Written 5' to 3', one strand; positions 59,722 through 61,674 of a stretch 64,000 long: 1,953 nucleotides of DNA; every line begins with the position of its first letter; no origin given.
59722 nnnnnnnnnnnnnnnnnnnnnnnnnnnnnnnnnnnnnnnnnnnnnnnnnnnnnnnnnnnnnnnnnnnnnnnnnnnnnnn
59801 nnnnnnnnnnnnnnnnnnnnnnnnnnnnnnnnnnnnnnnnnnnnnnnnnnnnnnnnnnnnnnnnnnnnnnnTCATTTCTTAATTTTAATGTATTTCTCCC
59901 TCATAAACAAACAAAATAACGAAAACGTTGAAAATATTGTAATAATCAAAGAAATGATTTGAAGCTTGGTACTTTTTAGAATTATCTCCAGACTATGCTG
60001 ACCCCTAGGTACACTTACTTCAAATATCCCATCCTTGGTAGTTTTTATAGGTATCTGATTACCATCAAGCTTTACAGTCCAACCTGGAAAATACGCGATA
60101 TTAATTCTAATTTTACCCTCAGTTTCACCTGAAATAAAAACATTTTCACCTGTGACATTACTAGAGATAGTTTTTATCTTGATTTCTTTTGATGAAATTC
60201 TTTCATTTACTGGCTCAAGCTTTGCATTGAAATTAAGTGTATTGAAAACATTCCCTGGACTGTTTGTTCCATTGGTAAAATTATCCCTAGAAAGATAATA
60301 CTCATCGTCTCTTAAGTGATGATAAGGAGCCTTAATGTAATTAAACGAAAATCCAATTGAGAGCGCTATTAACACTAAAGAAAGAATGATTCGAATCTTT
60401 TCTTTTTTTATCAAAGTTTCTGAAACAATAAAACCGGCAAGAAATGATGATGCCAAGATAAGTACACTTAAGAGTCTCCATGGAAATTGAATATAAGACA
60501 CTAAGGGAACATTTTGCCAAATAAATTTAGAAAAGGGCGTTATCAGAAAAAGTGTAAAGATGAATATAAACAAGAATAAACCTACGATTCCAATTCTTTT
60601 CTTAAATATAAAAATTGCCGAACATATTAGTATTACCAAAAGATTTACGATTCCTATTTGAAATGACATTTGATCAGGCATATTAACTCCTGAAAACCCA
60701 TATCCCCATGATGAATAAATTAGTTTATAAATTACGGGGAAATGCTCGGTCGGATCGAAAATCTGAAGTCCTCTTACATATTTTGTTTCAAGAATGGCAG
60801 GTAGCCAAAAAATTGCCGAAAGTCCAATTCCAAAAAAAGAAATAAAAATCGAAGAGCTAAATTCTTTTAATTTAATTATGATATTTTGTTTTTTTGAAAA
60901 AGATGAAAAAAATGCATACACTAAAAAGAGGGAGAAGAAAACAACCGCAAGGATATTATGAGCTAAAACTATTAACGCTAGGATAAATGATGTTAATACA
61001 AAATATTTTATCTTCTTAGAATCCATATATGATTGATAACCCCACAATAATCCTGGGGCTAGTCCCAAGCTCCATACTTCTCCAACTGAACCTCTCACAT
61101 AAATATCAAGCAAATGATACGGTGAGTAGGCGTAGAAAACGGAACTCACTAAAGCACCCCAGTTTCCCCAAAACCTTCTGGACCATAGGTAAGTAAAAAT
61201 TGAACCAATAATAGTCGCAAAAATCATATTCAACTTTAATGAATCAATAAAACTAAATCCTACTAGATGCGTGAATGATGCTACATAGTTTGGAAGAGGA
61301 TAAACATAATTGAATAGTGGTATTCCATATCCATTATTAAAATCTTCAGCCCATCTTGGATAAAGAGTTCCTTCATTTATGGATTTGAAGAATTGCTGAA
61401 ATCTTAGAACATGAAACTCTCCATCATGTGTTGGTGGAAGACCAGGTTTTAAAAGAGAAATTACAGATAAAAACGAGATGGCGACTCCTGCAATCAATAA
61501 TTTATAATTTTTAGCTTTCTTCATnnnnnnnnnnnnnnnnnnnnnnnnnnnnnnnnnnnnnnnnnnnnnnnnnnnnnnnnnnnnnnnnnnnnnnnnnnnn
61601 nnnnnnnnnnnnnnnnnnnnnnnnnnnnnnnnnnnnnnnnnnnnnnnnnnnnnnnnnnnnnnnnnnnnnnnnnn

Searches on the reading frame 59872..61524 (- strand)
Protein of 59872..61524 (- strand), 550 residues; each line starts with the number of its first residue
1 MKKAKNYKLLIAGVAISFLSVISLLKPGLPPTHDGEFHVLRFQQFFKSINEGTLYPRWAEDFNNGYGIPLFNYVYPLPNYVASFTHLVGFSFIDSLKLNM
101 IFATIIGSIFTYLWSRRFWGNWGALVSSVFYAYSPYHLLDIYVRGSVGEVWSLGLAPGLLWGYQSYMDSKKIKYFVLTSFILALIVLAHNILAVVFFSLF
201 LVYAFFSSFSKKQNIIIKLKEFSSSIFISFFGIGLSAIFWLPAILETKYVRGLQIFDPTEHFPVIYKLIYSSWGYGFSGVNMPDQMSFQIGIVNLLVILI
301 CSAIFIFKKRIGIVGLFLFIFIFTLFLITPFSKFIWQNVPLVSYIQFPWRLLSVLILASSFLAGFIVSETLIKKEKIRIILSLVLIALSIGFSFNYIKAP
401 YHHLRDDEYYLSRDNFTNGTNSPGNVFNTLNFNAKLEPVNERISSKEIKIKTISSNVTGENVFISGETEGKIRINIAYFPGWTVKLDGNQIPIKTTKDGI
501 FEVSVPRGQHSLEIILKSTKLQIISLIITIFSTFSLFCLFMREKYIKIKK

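Call 3: search_protein_families(library=pfam, proteins=[window:59872-61524:-], max_evalue=0.1)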
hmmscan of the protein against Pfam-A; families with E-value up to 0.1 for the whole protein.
window:59872-61524:- (550 aa): 3 families
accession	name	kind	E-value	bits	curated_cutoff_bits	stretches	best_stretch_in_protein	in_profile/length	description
PF10131.15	PTPS_related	-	1.7e-13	50.3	26.4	1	71-406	1-319/621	6-pyruvoyl-tetrahydropterin synthase related domain; membrane protein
PF09586.16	YfhO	-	4.7e-12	45.6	28.5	2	427-514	736-821/835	Bacterial membrane protein YfhO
PF13567.11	DUF4131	-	0.071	13.2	31.6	1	345-406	3-60/165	Domain of unknown function (DUF4131)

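Call 4: search_protein_families(library=ncbifam, proteins=[window:59872-61524:-], max_evalue=0.1)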
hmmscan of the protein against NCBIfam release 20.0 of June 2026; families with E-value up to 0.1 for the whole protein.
window:59872-61524:- (550 aa): 1 family
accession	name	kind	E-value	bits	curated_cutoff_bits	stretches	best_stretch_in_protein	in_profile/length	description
NF047590.1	GlcsyltransPgfM2Strep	equivalog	3.9e-06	25.3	1500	1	454-537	794-874/884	glycosyltransferase PgfM2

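Call 15: search_solved_structures(query=window:59872-61524:-, max_evalue=10)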
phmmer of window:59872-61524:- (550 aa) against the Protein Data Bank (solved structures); distinct sequences matched with E-value up to 10: 1.
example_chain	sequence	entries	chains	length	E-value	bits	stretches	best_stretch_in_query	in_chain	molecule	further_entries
5u0k_A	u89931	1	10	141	2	10.1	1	321-371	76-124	Glutaminase liver isoform, mitochondrial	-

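Call 34: find_homologous_proteins(query=window:59872-61524:-, max_evalue=0.001)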
Query window:59872-61524:- (550 aa): 1358 proteins with E <= 0.001 among 8000 candidates; the best 120 are listed.
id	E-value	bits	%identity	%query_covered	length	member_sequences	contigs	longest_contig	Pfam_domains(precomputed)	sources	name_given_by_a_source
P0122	0.0e+0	1211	100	100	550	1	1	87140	PF10131.16,PF09586.17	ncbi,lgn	-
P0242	1.8e-282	956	78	100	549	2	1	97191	PF10131.16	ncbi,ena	-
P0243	4.1e-277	938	75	99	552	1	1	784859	PF10131.16,PF09586.17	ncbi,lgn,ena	-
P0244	1.5e-276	936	75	100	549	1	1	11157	PF10131.16,PF09586.17,PF13231.13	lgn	-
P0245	1.7e-276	936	74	100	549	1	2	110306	PF10131.16,PF09586.17,PF13231.13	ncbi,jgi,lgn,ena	-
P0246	4.1e-249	846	67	100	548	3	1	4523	PF10131.16,PF09586.17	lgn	-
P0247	3.5e-237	807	65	100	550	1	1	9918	PF10131.16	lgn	-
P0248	2.5e-227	774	63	100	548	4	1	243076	PF10131.16,PF09586.17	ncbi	-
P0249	9.5e-212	723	59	100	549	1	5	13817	PF10131.16,PF09586.17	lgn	-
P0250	3.5e-211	721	59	100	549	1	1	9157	PF10131.16,PF09586.17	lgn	-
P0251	1.3e-204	699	56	100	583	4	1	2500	PF10131.16,PF09586.17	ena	-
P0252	5.9e-200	684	57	99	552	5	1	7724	PF10131.16,PF09586.17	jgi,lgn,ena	-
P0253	4.9e-196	671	56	100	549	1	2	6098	PF10131.16,PF09586.17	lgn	-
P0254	2.0e-193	662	56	99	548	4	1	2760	PF10131.16,PF09586.17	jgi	jgi:hypothetical protein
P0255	7.4e-185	634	54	97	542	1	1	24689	PF10131.16,PF09586.17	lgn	-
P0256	7.4e-183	627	54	99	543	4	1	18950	PF10131.16,PF09586.17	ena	-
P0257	6.6e-182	624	55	92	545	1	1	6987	PF10131.16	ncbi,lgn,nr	ncbi:MAG: 6-pyruvoyl-tetrahydropterin synthase-related protein [bacterium]|nr:6-pyruvoyl-tetrahydrop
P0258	2.4e-181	622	55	93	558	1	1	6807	PF10131.16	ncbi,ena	-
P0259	3.0e-181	622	52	98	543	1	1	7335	PF10131.16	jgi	-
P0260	2.7e-180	619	54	98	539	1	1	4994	PF10131.16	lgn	-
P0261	4.6e-180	618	52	99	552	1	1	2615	PF10131.16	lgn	-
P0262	6.4e-180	618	53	100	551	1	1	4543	PF10131.16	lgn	-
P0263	7.7e-180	617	54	93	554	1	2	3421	PF10131.16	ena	-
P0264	9.2e-180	617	54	99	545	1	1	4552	PF10131.16,PF09586.17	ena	-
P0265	1.1e-179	617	55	97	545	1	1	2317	PF10131.16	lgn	-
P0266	2.5e-179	616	53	97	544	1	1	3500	PF10131.16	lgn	-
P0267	5.8e-179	614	53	99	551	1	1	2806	PF10131.16,PF09586.17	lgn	-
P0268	6.1e-179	614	55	93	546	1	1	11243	PF10131.16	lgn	-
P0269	1.1e-178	613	54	96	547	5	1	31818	PF10131.16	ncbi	-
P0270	1.5e-178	613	54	97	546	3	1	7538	PF10131.16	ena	-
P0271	2.9e-178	612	54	96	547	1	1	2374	PF10131.16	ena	-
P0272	1.9e-177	609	54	95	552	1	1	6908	PF10131.16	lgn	-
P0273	2.1e-177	609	53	99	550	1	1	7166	PF10131.16,PF09586.17,PF13231.13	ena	-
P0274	5.2e-177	608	51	96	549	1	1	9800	PF10131.16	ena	-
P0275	1.1e-176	607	53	98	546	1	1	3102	PF10131.16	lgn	-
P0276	2.3e-176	606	54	94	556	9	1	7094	PF10131.16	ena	-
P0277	1.1e-175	604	56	94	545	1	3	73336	PF10131.16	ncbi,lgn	-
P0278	1.7e-175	603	52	97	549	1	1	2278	PF10131.16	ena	-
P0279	4.6e-175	601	54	98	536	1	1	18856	PF10131.16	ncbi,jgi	jgi:uncharacterized membrane protein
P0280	2.8e-174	599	54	93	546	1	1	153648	PF10131.16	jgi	jgi:uncharacterized membrane protein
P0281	3.0e-174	599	53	94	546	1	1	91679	PF10131.16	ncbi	-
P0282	3.3e-174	599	53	97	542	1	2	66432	PF10131.16,PF09586.17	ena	-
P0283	6.3e-174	598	54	96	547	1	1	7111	PF10131.16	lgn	-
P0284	5.4e-173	595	51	99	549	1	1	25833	PF10131.16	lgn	-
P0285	5.4e-173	595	53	94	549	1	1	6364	PF10131.16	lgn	-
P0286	3.5e-172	592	54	98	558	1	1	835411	PF10131.16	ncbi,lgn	-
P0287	7.0e-171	588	56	91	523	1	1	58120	PF10131.16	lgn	-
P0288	7.2e-171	588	54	92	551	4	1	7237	PF10131.16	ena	-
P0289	4.2e-170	585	50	97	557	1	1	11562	PF10131.16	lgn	-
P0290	3.2e-169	582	52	99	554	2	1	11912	PF10131.16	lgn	-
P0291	4.5e-169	582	52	96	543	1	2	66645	PF10131.16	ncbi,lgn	-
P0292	6.4e-169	581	51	99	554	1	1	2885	PF10131.16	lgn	-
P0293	8.0e-167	574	48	100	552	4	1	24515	PF10131.16,PF09586.17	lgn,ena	-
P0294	4.5e-166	572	49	99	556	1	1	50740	PF10131.16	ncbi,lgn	-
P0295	4.9e-166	572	50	97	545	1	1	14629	PF10131.16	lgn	-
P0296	1.5e-165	570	52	99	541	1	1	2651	PF10131.16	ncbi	-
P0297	3.6e-165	569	50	96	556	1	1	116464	PF10131.16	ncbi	-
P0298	3.2e-164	566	50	93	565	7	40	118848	PF10131.16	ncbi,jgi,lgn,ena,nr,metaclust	ncbi:MAG: hypothetical protein A3C27_02465 [Candidatus Levybacteria bacterium RIFCSPHIGHO2_02_FULL_3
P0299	1.2e-163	564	51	94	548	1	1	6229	PF10131.16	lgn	-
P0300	7.0e-163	561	50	97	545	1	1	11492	PF10131.16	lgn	-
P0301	2.8e-158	546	49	98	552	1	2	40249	PF10131.16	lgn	-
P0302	3.8e-158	546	50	93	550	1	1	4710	PF10131.16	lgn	-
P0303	7.7e-158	545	51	94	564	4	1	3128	PF10131.16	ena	-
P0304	8.6e-158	544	49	97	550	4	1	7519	PF10131.16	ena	-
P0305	1.3e-157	544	50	94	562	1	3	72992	PF10131.16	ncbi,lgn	-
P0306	6.7e-157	542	50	96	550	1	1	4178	PF10131.16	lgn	-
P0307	1.9e-156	540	49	98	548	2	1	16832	PF10131.16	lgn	-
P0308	5.5e-156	539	49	96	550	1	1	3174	PF10131.16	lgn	-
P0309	6.9e-156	538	50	94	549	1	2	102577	PF10131.16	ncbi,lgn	-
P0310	8.4e-156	538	48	100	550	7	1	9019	PF10131.16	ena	-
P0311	2.6e-155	536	46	100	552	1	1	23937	PF10131.16,PF09586.17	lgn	-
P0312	3.2e-155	536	49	95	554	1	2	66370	PF10131.16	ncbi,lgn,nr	ncbi:MAG TPA: 6-pyruvoyl-tetrahydropterin synthase-related protein [Patescibacteria group bacterium]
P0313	1.6e-154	534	49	95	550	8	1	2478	PF10131.16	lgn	-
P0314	2.9e-154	533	45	97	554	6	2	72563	PF10131.16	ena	-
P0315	3.2e-154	533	48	97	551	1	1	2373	PF10131.16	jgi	-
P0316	1.3e-153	531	49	97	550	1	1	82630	PF10131.16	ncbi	-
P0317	1.8e-153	530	49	94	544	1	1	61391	PF10131.16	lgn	-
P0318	7.6e-153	528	46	97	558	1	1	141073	PF10131.16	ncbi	-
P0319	1.6e-152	527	48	95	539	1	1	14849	PF10131.16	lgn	-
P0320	1.9e-152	527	48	100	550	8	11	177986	PF10131.16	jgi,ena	-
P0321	4.1e-152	526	48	99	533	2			PF10131.16,PF09586.17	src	-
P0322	5.4e-152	525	48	96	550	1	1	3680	PF10131.16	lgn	-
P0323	1.9e-151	524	47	97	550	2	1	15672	PF10131.16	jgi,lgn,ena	-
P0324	2.0e-151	523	47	99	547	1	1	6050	PF10131.16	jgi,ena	-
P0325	2.9e-151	523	48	95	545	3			PF10131.16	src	-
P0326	3.8e-151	523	48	92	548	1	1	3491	PF10131.16,PF09586.17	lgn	-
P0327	4.3e-151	522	47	97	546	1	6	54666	PF10131.16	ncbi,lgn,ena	ncbi:MAG: 6-pyruvoyl-tetrahydropterin synthase-related protein [Patescibacteria group bacterium]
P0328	1.6e-150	520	50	89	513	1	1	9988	PF10131.16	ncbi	-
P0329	1.7e-150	520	47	95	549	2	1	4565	PF10131.16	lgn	-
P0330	2.0e-150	520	47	99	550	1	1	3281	PF10131.16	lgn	-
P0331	7.2e-150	518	46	99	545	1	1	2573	PF10131.16,PF09586.17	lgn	-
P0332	7.9e-150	518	48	100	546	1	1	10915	PF10131.16,PF09586.17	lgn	-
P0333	8.7e-150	518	48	99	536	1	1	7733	PF10131.16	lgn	-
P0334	9.4e-150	518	45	99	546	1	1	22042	PF10131.16,PF09586.17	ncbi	-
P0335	1.7e-149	517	47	96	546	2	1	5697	PF10131.16,PF09586.17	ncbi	-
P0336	6.4e-149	515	48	94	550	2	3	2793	PF10131.16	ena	-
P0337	9.7e-149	515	47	95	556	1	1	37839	PF10131.16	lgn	-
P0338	1.3e-148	514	45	94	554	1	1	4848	PF10131.16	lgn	-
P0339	1.4e-148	514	49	92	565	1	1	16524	PF10131.16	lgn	-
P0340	1.7e-148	514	48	96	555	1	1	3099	PF10131.16,PF09586.17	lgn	-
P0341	1.8e-148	514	47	95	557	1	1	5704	PF10131.16,PF09586.17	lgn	-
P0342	2.0e-148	514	46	99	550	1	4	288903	PF10131.16,PF09586.17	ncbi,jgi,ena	-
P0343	2.3e-148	513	48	93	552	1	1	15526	PF10131.16,PF09586.17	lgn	-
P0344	2.4e-148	513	48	93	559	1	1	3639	PF10131.16,PF09586.17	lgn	-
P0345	2.7e-148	513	45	100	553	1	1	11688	PF10131.16,PF09586.17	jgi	jgi:uncharacterized membrane protein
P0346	4.9e-148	512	46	98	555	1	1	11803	PF10131.16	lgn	-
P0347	5.2e-148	512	47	97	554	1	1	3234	PF10131.16,PF09586.17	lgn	-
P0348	5.6e-148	512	45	99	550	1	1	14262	PF10131.16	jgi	-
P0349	6.2e-148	512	47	99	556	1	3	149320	PF10131.16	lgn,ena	-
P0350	6.3e-148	512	47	99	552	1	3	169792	PF10131.16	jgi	-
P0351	6.5e-148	512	48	96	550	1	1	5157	PF10131.16,PF09586.17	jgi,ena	-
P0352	7.1e-148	512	46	96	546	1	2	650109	PF10131.16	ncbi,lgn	-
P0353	7.2e-148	512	46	99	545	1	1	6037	PF10131.16,PF09586.17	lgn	-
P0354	8.9e-148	511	47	95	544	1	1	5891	PF10131.16,PF09586.17,PF13231.13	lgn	-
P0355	9.5e-148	511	46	99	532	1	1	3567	PF10131.16,PF09586.17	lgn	-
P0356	1.0e-147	511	47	99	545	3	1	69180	PF10131.16,PF09586.17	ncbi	-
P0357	1.2e-147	511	45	99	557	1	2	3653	PF10131.16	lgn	-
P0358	1.2e-147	511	47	94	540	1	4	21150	PF10131.16,PF09586.17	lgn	-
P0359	1.2e-147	511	45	98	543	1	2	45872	PF10131.16,PF09586.17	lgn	-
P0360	1.2e-147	511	46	99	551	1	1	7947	PF10131.16,PF09586.17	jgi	-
